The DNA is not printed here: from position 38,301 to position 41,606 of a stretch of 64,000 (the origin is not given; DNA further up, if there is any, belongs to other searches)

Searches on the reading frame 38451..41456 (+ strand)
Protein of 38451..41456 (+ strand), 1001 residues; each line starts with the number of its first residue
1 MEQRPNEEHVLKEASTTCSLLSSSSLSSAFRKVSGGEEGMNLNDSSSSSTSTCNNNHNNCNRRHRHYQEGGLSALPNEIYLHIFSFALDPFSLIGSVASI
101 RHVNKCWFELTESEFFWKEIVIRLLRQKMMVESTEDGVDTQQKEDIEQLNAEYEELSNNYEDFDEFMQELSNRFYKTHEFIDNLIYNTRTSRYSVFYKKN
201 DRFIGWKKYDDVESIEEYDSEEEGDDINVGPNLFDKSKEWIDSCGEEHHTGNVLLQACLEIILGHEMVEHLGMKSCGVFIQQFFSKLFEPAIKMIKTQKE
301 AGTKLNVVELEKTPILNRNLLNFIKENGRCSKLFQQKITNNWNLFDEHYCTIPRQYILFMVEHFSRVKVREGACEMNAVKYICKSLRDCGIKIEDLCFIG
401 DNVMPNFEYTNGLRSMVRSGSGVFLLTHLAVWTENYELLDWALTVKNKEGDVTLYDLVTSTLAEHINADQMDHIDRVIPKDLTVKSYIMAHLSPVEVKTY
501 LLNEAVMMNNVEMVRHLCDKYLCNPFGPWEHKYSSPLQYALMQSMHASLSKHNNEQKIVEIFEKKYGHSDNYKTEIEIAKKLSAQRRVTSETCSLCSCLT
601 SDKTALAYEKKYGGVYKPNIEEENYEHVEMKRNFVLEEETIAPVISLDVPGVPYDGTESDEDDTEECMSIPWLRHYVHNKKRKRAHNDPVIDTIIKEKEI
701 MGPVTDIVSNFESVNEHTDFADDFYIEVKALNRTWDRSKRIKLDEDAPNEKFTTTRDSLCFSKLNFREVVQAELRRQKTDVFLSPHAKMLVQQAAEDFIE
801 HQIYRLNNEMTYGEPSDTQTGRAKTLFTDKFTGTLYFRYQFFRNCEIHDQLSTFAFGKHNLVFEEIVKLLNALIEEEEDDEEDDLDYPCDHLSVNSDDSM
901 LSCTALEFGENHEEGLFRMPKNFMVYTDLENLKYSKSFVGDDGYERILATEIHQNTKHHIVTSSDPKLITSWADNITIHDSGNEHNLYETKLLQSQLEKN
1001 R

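Call 16: search_protein_families(library=pfam, proteins=[window:38451-41456:+], max_evalue=0.001)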
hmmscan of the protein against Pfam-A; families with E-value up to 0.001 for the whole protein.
window:38451-41456:+ (1001 aa): 1 family
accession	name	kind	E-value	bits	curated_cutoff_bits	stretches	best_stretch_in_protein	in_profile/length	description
PF12937.12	F-box-like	-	1.4e-07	31.6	24.3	1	73-123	2-47/47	F-box-like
